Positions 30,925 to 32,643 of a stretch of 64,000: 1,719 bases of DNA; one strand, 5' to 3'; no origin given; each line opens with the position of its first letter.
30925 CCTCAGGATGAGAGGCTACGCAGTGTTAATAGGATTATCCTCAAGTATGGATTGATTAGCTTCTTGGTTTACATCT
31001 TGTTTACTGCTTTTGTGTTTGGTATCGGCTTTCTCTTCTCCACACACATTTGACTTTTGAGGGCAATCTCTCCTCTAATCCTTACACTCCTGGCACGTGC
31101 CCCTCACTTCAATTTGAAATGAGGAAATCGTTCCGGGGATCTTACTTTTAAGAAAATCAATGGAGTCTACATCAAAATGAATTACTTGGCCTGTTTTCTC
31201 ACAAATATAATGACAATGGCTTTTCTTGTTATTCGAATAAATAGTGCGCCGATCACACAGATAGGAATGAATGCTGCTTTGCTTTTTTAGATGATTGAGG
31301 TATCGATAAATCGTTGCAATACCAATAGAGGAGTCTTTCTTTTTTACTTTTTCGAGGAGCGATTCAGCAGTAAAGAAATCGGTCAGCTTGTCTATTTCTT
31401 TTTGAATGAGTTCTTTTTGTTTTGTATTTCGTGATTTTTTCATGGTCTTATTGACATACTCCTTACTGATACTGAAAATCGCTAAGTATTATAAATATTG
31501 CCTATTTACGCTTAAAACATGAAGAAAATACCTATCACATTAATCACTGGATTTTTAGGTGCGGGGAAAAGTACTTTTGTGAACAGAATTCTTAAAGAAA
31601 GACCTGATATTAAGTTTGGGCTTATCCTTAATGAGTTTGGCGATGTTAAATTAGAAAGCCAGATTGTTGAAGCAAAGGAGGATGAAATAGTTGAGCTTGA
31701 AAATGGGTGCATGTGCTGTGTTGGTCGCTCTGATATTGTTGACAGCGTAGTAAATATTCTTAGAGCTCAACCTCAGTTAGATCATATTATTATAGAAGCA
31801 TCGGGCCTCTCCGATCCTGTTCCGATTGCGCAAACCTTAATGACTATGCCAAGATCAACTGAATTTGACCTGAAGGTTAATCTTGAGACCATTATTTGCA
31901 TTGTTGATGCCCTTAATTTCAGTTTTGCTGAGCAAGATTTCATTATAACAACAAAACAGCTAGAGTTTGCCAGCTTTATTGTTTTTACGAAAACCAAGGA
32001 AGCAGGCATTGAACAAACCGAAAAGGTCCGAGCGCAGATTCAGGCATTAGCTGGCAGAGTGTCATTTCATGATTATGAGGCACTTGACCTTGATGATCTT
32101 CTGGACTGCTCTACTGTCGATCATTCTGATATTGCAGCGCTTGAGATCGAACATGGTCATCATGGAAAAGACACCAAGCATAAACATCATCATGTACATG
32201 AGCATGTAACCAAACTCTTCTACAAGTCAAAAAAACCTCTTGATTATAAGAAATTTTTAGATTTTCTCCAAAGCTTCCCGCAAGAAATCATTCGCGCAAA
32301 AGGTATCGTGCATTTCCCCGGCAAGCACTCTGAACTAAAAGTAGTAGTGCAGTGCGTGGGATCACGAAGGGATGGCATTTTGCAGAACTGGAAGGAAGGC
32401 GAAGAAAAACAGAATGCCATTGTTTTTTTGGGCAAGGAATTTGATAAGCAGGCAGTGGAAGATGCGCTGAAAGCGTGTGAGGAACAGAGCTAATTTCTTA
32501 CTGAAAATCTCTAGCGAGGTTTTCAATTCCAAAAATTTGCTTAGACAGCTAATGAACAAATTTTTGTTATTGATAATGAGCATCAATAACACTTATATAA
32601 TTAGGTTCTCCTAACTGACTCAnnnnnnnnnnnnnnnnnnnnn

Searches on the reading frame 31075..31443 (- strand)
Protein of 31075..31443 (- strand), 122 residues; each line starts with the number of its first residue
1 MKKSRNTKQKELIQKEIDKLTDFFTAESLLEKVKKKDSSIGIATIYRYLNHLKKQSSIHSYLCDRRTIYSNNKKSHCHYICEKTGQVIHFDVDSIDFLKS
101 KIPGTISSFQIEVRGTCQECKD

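Call 3: search_protein_families(library=pfam, proteins=[window:31075-31443:-], max_evalue=1)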
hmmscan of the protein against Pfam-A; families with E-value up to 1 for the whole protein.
window:31075-31443:- (122 aa): 4 families
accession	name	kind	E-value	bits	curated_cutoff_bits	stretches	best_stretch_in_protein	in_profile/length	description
PF01475.25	FUR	-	8.5e-19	68.3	23.1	1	4-104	4-107/121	Ferric uptake regulator family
PF24101.1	eWH_GTF3C1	-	0.04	14.1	30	1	29-69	13-49/110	GTF3C1, extended winged-helix domain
PF08503.15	DapH_N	-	0.066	13.9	27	1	44-113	5-74/86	Tetrahydrodipicolinate succinyltransferase N-terminal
PF04633.17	Herpes_BMRF2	-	0.09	12.5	25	1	49-98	172-220/349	Herpesvirus BMRF2 protein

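Call 43: search_protein_families(library=ncbifam, proteins=[window:31075-31443:-], max_evalue=0.1)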
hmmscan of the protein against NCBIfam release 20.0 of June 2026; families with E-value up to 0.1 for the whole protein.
window:31075-31443:- (122 aa): 12 families
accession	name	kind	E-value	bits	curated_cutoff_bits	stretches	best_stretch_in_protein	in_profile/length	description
NF047406.1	TransRegPerRTherm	equivalog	7.5e-11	42.4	200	1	4-121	4-126/130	manganese-dependent transcriptional regulator PerR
NF051891.1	TransRegFurHelico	equivalog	3e-10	40.2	200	1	5-121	24-146/148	ferric iron uptake transcriptional regulator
NF051892.1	TransRegFurBacil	equivalog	1.7e-09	37.9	220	1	9-121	22-144/149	ferric iron uptake transcriptional regulator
NF006999.0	PRK09462.1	equivalog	7.7e-09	35.3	146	1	22-102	32-114/148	ferric iron uptake transcriptional regulator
NF052545.1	TransRegPerRClab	equivalog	2.1e-08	34.3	180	1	2-122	11-136/138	transcriptional regulator PerR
NF045678.1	TransRegIrrA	equivalog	6.1e-08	32.7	150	1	18-97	33-113/138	iron response transcriptional regulator IrrA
NF047461.1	FUR_perox_PerRB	exception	1.3e-07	31.6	250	1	20-106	42-129/143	peroxide-responsive transcriptional repressor PerRB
NF045677.1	FeRespRegIrr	equivalog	1.6e-07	31.5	170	1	18-105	24-110/127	Fur family transcriptional regulator Irr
NF008646.0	PRK11639.1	equivalog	0.00019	21.2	167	1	5-121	23-147/171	zinc uptake transcriptional repressor Zur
NF047462.1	FUR_perox_PerRA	exception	0.0014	19.2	200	1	18-102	31-114/142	peroxide-responsive transcriptional repressor PerRA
NF001995.1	PRK00794.1-1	equivalog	0.011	16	125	1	2-58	64-120/125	flagellar biosynthesis repressor FlbT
NF003407.0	PRK04778.1-1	equivalog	0.03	12.8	913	1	5-57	282-330/574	septation ring formation regulator EzrA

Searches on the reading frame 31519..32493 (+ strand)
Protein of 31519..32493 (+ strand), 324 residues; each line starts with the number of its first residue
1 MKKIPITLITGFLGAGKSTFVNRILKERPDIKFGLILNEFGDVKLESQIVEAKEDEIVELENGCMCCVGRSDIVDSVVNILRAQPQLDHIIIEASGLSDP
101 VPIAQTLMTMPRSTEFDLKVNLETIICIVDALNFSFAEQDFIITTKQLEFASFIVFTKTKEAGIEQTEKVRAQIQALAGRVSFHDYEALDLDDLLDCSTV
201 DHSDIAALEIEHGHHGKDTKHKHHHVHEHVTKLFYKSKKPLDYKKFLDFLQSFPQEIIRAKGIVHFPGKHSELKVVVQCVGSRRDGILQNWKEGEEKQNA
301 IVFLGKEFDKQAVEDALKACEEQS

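Call 3: search_protein_families(library=pfam, proteins=[window:31519-32493:+], max_evalue=1)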
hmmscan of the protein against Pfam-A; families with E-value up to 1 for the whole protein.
window:31519-32493:+ (324 aa): 10 families
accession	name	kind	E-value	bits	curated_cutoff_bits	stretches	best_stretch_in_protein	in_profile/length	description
PF02492.25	cobW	-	9.1e-44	149.6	20.7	1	5-183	1-178/180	CobW/HypB/UreG, nucleotide-binding domain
PF07683.19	CobW_C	-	2e-18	66.4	22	1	233-320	4-93/94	Cobalamin synthesis protein cobW C-terminal domain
PF13555.12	AAA_29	-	0.0085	16.3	27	1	6-21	24-39/61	P-loop containing region of AAA domain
PF10986.14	ZrgA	-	0.009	16.4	27.4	1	166-277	37-110/161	ZrgA family zinc uptake protein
PF03193.22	RsgA_GTPase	-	0.015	15.6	30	1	6-27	108-129/174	RsgA GTPase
PF13671.12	AAA_33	-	0.05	14.3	27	1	7-29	2-24/143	AAA domain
PF01926.29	MMR_HSR1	-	0.058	13.9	21.9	1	8-29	3-24/113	50S ribosome-binding GTPase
PF02671.26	PAH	-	0.086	13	21.3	0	243-264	3-24/45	Paired amphipathic helix repeat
PF13401.12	AAA_22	-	0.096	13.4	27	1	6-29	7-30/130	AAA domain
PF13238.12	AAA_18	-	0.16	12.9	29.4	1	8-56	2-44/128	AAA domain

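Call 15: find_related_loci(query=window:31519-32493:+, collection=genome_contigs, flank=10000)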
Query window:31519-32493:+ (324 aa) in genome_contigs; peptide patterns used: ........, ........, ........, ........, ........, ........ (x = any residue, [..] = any of these).
49 stretches matched a pattern; 1 encode a relative of the query (tblastn E <= 1e-3); 1 distinct loci.
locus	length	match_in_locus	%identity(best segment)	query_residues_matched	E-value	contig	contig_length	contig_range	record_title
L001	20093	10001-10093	55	3-33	2e-6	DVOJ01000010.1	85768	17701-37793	MAG TPA_asm: Candidatus Caccopulliclostridium gallistercoris isolate CHK186-9395 CHK186__C116173_L85768_ERR3414581, whol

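Call 16: list_cluster_members(proteins=[P0001, P0002, window:31519-32493:+, window:31075-31443:-, window:36131-37309:+, window:29912-30550:-])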
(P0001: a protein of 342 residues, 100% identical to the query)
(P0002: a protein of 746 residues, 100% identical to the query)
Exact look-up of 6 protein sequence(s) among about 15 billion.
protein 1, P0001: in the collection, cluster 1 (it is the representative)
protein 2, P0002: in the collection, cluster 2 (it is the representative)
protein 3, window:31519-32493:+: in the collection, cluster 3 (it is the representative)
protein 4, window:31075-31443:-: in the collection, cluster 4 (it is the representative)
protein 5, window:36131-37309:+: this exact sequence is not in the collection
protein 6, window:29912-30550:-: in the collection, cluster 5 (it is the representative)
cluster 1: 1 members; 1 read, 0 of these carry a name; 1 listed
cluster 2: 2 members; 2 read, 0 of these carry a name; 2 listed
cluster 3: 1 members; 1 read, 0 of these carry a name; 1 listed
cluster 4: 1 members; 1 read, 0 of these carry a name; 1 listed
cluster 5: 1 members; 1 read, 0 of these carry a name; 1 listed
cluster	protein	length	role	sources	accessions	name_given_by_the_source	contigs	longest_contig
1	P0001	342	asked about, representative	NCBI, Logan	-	-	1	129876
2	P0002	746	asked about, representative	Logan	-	-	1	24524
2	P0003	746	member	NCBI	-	-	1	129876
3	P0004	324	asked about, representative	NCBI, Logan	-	-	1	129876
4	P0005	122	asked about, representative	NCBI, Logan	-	-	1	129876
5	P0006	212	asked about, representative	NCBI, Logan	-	-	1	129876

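Call 43: search_protein_families(library=ncbifam, proteins=[window:31519-32493:+], max_evalue=0.1)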
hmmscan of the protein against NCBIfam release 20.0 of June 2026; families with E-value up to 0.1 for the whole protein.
window:31519-32493:+ (324 aa): 5 families
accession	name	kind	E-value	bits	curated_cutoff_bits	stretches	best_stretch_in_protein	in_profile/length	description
TIGR02475.1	CobW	equivalog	5.6e-41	140.6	332.1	2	2-132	2-134/342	cobalamin biosynthesis protein CobW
NF038288.1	chaper_GTP_ZigA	equivalog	1.6e-40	139.2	600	2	4-135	1-139/390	zinc metallochaperone GTPase ZigA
NF008578.0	PRK11537.1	equivalog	1.7e-35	122.8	361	1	1-318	1-314/318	GTPase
NF041053.1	CobW_rel_Se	equivalog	2e-10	40.7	180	1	8-177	5-172/195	CobW-related selenoprotein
NF047431.1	hiber_recruit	equivalog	2.7e-05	23.3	375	1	5-131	3-141/402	ribosome hibernation factor-recruiting GTPase MRF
